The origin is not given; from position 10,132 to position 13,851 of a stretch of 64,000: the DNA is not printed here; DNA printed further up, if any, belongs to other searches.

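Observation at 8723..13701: Translationally coupled pair: GMC oxidoreductase-alpha/beta-hydrolase fusion (1,139 aa) plus stand-alone GMC paralogue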

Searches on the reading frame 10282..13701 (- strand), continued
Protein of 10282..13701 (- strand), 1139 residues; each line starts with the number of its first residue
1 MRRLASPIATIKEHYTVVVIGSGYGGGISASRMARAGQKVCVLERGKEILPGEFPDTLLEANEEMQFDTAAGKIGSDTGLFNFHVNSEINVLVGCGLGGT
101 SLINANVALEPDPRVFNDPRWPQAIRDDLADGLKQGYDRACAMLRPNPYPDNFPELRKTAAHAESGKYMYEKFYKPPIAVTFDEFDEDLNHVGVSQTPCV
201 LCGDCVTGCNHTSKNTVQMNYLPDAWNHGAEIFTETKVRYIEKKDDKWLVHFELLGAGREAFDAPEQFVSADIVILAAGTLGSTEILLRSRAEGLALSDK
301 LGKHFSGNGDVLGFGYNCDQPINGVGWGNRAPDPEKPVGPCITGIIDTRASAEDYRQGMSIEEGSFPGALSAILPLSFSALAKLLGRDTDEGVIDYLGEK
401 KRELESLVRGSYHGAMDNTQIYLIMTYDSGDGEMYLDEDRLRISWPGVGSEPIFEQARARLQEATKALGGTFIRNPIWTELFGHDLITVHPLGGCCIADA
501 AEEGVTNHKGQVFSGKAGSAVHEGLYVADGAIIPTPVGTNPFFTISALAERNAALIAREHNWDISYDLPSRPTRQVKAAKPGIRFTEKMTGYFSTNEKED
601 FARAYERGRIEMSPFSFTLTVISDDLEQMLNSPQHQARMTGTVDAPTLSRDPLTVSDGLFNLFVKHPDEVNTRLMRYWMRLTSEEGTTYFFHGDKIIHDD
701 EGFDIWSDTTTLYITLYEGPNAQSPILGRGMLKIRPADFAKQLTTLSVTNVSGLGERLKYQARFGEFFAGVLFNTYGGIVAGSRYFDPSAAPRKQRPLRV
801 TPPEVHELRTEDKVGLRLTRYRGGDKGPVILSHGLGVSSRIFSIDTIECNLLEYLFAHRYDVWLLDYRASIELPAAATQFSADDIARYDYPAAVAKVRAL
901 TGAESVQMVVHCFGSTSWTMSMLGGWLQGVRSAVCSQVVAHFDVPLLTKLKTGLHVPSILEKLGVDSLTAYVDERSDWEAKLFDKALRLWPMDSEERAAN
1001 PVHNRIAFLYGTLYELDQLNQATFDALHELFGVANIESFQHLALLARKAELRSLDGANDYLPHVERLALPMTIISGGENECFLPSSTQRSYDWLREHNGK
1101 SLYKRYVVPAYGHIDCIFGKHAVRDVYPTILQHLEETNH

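Call 78: find_encoding_contigs(protein=P0286, flank=9000, max_places=1)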
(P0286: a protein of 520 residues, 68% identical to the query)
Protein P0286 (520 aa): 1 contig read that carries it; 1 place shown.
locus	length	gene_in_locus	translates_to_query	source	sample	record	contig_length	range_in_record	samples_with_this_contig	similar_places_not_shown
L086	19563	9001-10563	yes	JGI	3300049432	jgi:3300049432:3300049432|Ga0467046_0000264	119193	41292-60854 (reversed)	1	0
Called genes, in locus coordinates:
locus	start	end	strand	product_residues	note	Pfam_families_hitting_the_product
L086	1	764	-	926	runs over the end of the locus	PF00675:Peptidase_M16, PF05193:Peptidase_M16_C, PF00675:Peptidase_M16, PF05193:Peptidase_M16_C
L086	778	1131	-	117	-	-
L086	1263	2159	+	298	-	PF00685:Sulfotransfer_1 (faint), PF13469:Sulfotransfer_3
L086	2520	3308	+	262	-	-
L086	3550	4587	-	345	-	PF00561:Abhydrolase_1 (faint), PF12697:Abhydrolase_6, PF12146:Hydrolase_4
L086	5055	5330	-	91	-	-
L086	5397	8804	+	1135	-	PF00732:GMC_oxred_N, PF01266:DAO (faint), PF07992:Pyr_redox_2 (faint), PF05199:GMC_oxred_C, PF00561:Abhydrolase_1, PF12697:Abhydrolase_6 (weak)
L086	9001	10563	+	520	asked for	PF00732:GMC_oxred_N, PF01266:DAO (faint), PF05199:GMC_oxred_C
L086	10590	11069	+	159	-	-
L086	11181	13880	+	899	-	-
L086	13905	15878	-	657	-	PF00905:Transpeptidase, PF08486:SpoIID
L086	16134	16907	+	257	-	PF00072:Response_reg, PF00196:GerE (weak)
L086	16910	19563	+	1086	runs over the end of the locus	PF07494:Reg_prop (faint), PF02518:HATPase_c, PF13581:HATPase_c_2 (weak)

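Call 79: find_encoding_contigs(protein=P0276, flank=9000, max_places=1)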
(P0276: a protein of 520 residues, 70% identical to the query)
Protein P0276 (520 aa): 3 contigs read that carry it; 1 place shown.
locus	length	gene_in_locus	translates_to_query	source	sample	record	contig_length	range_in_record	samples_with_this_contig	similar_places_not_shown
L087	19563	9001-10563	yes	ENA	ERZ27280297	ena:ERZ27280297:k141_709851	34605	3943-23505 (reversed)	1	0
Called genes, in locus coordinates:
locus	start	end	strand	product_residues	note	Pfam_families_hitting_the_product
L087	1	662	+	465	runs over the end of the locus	-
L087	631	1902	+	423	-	PF13439:Glyco_transf_4 (faint), PF20706:GT4-conflict, PF00534:Glycos_transf_1, PF13692:Glyco_trans_1_4, PF13524:Glyco_trans_1_2 (weak)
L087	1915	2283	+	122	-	PF00072:Response_reg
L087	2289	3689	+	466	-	PF01590:GAF, PF13185:GAF_2, PF00512:HisKA (faint), PF02518:HATPase_c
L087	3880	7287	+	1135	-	PF00732:GMC_oxred_N, PF00890:FAD_binding_2 (faint), PF01266:DAO (faint), PF07992:Pyr_redox_2 (faint), PF05199:GMC_oxred_C, PF00561:Abhydrolase_1 (weak)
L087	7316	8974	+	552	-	PF01565:FAD_binding_4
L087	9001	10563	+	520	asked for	PF00732:GMC_oxred_N, PF01266:DAO (faint), PF05199:GMC_oxred_C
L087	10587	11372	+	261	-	-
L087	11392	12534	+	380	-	-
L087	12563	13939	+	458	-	-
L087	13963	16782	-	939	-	PF04465:DUF499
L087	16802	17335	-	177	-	-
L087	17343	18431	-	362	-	PF02463:SMC_N, PF13175:AAA_15, PF13476:AAA_23, PF13304:AAA_21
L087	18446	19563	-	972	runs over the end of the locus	PF06634:DUF1156, PF02086:MethyltransfD12 (faint)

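Call 80: find_encoding_contigs(protein=P0333, flank=9000, max_places=1)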
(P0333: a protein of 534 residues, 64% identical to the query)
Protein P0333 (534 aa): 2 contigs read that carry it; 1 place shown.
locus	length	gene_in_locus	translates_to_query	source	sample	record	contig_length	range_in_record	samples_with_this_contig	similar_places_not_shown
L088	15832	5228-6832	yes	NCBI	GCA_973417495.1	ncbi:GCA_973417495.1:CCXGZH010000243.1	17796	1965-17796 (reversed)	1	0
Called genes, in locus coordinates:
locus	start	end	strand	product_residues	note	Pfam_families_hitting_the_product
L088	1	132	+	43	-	?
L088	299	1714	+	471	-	-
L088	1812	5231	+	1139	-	PF01266:DAO (faint), PF00732:GMC_oxred_N, PF05199:GMC_oxred_C, PF00561:Abhydrolase_1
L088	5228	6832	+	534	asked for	PF00732:GMC_oxred_N, PF00890:FAD_binding_2 (faint), PF01266:DAO (faint), PF05199:GMC_oxred_C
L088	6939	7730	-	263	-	PF00106:adh_short, PF08659:KR, PF13561:adh_short_C2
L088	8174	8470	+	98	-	-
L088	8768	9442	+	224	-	PF00561:Abhydrolase_1, PF12146:Hydrolase_4, PF12697:Abhydrolase_6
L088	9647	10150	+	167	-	PF00496:SBP_bac_5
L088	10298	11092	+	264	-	PF00496:SBP_bac_5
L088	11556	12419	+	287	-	PF00561:Abhydrolase_1, PF12146:Hydrolase_4, PF12697:Abhydrolase_6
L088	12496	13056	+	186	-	PF01799:Fer2_2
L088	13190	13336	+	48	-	-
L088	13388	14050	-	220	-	PF01695:IstB_IS21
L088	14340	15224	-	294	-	PF13276:HTH_21, PF00665:rve, PF13683:rve_3, PF13333:rve_2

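Call 82: search_solved_structures(query=L085:7359-9008:+, max_evalue=0.001)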
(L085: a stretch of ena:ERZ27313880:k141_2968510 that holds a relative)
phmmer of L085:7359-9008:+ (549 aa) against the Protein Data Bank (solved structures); distinct sequences matched with E-value up to 0.001: 43.
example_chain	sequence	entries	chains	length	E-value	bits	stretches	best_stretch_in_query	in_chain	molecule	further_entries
8s7r_A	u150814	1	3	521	5.1e-91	309.1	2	6-313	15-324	Oxidoreductase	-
8s7t_A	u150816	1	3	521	1e-90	308.1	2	6-313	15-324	Oxidoreductase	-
8s7s_A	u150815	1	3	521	1.5e-90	307.5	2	6-313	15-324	Oxidoreductase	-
8s7p_A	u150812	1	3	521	1.7e-90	307.4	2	6-313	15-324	Oxidoreductase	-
8s7w_A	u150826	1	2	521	1.9e-90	307.2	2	6-313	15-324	Oxidoreductase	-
8s7n_A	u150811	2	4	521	2.1e-90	307.1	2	6-313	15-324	Oxidoreductase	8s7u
8s7q_A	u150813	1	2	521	2.1e-90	307.1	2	6-313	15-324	Oxidoreductase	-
1wve_A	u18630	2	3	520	2.2e-88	300.4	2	5-338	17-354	4-cresol dehydrogenase [hydroxylating] flavoprotein subunit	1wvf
1dii_A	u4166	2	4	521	2.3e-88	300.4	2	5-338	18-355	P-CRESOL METHYLHYDROXYLASE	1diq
9fge_A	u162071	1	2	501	1.4e-80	274.6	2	9-333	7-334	FAD-binding oxidoreductase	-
9ffk_A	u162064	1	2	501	1.2e-79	271.6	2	9-333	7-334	FAD-binding oxidoreductase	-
7ywu_A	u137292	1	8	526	7.2e-70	239.3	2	5-330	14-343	Probable vanillyl-alcohol oxidase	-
8bap_A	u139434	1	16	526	7.8e-70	239.2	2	5-330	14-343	Probable vanillyl-alcohol oxidase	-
7ywv_A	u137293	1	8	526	9e-70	239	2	5-330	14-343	Probable vanillyl-alcohol oxidase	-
8bam_A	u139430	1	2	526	1e-69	238.8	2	5-330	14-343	Probable vanillyl-alcohol oxidase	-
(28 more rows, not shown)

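Call 86: search_protein_families(library=pfam, proteins=[L088:299-1714:+, L087:12563-13939:+, L087:11392-12534:+, L087:10587-11372:+, L085:13343-15094:+, L086:10590-11069:+], max_evalue=1)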
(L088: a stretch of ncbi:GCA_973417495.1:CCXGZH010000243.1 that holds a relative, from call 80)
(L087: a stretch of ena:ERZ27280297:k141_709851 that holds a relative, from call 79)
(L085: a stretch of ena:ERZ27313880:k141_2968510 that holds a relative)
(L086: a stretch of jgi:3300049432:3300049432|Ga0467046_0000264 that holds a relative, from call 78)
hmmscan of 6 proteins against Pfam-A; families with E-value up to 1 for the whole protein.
L088:299-1714:+ (471 aa): 5 families
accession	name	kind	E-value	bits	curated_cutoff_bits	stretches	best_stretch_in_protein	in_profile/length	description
PF24575.1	TPR_Slam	-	0.00016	22.5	35.2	1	271-312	50-93/104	Surface lipoprotein assembly modifier, N-terminal TPR repeats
PF13414.12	TPR_11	-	0.02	15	26.8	1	281-311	9-39/42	TPR repeat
PF11364.13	DUF3165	-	0.033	14.9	25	1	40-78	33-70/81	Protein of unknown function (DUF3165)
PF23914.1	TPR_CcmH_CycH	-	0.038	14.3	42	1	275-319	59-103/158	Cytochrome c-type biogenesis protein H TPR domain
PF13428.12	TPR_14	-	0.21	12.8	23.5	0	269-308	4-43/44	Tetratricopeptide repeat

L087:12563-13939:+ (458 aa): 12 families
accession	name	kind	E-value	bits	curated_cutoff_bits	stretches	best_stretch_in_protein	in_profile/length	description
PF13851.11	GAS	-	0.02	14.7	32.3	0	56-106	52-102/200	Growth-arrest specific micro-tubule binding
PF14932.11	HAUS-augmin3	-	0.098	12.6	29.4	1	256-305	91-140/260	HAUS augmin-like complex subunit 3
PF21007.2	FBF1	-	0.099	11.6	45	1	257-300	329-379/524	Fas-binding factor 1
PF06156.18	YabA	-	0.11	13.5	30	1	256-330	12-86/103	Initiation control protein YabA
PF19655.4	DUF6158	-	0.12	12.9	26.8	0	248-275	26-52/66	Family of unknown function (DUF6158)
PF17675.6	APG6_N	-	0.13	13.2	45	1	256-293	57-94/132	Apg6 coiled-coil region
PF16888.10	YwqH-like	-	0.14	12.9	33.7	0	256-296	14-54/123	YwqH-like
PF14716.13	HHH_8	-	0.18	12.7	30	0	59-105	2-50/73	Helix-hairpin-helix domain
PF24319.2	DUF7491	-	0.22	12.2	30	1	263-301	39-77/90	Coiled-coil region of unknown function (DUF7491)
PF06005.17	ZapB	-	0.53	11.2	31.5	1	260-299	12-58/71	Cell division protein ZapB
PF04977.20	DivIC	-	0.76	10.1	28.9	0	263-293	28-58/80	Septum formation initiator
PF12325.13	TMF_TATA_bd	-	0.96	10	29.1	0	258-298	25-65/115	TATA element modulatory factor 1 TATA binding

L087:11392-12534:+ (380 aa): 0 families

L087:10587-11372:+ (261 aa): 1 family
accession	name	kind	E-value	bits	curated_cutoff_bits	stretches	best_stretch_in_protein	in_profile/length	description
PF05708.18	Peptidase_C92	-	0.00063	20.3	27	1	60-157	5-104/166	Permuted papain-like amidase enzyme, YaeF/YiiX, C92 family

L085:13343-15094:+ (583 aa): 1 family
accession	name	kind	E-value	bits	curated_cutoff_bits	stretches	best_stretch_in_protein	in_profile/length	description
PF17789.7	MG4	-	0.025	15.2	24.7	1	400-449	27-65/95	Macroglobulin domain MG4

L086:10590-11069:+ (159 aa): 0 families

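Call 98: search_protein_families(library=pfam, proteins=[L016:8163-9725:+, L062:6492-7856:+, L045:13398-14675:+, L068:13473-14927:+, L068:15229-17418:+, L007:9142-9951:+, L084:8297-9982:+, L067:6601-8289:+, L065:14294-15037:+, L019:13359-14882:+], max_evalue=0.01)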
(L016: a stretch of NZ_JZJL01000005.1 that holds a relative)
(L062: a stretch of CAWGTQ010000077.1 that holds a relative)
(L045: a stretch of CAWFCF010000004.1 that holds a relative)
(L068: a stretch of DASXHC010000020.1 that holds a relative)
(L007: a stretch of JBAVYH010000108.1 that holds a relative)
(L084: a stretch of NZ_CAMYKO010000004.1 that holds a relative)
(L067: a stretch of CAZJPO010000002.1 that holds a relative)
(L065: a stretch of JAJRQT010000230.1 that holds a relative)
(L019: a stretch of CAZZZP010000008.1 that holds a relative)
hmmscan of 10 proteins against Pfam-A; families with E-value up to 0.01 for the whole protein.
L016:8163-9725:+ (521 aa): 2 families
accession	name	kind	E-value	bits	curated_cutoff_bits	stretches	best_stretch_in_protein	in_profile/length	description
PF09423.15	PhoD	-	7.7e-96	321.6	27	1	148-505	4-343/343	PhoD-like phosphatase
PF16655.11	PhoD_N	-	1.8e-17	64.1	30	1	42-119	2-84/90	PhoD-like phosphatase, N-terminal domain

L062:6492-7856:+ (455 aa): 1 family
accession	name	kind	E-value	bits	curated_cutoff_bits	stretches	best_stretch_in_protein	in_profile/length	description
PF00082.27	Peptidase_S8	-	7.4e-46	157.2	21.8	1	128-439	1-281/288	Subtilase family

L045:13398-14675:+ (426 aa): 1 family
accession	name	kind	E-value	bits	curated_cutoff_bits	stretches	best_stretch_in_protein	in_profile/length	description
PF10604.15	Polyketide_cyc2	-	7.6e-06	26.7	27.4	1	12-118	3-104/142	Polyketide cyclase / dehydrase and lipid transport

L068:13473-14927:+ (485 aa): 0 families

L068:15229-17418:+ (730 aa): 0 families

L007:9142-9951:+ (270 aa): 3 families
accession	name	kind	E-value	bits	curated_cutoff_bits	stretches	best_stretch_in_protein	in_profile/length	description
PF01471.23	PG_binding_1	-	4e-20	72.2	23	1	9-65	1-57/57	Putative peptidoglycan binding domain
PF00182.24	Glyco_hydro_19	-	1.7e-06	28.5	25.5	1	168-214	103-148/232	Chitinase class I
PF09374.15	PG_binding_3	-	5.1e-05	23.8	24.6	0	41-66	2-32/76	Predicted Peptidoglycan domain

L084:8297-9982:+ (562 aa): 1 family
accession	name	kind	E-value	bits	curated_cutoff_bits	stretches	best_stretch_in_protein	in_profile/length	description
PF09423.15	PhoD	-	2.9e-25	89.6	27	1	202-465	25-291/343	PhoD-like phosphatase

L067:6601-8289:+ (563 aa): 1 family
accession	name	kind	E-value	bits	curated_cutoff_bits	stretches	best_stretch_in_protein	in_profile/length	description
PF09423.15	PhoD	-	3.2e-23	82.9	27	1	201-447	24-274/343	PhoD-like phosphatase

L065:14294-15037:+ (248 aa): 5 families
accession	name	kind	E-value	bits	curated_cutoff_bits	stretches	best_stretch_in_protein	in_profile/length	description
PF00561.26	Abhydrolase_1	-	5.8e-08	33.1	25.8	1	15-109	2-109/245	alpha/beta hydrolase fold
PF12697.13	Abhydrolase_6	-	3.3e-06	28.4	26.3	1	53-232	46-209/217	Alpha/beta hydrolase family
PF12146.15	Hydrolase_4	-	1.8e-05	24.6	27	1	71-229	75-234/239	Serine aminopeptidase, S33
PF08840.17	BAAT_C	-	0.00057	20.4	20.9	1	73-231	23-162/210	BAAT / Acyl-CoA thioester hydrolase C terminal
PF20408.4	Abhydrolase_11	-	0.0078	16.4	27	0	178-233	121-171/193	Alpha/beta hydrolase domain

L019:13359-14882:+ (508 aa): 3 families
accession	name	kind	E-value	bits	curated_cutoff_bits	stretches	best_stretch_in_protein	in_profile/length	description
PF00753.33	Lactamase_B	-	1.3e-17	64.8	22.7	1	246-423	4-196/196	Metallo-beta-lactamase superfamily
PF10604.15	Polyketide_cyc2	-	0.0006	20.6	27.4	1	40-146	1-103/142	Polyketide cyclase / dehydrase and lipid transport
PF12706.13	Lactamase_B_2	-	0.0043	17.1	27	1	278-355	24-106/200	Beta-lactamase superfamily domain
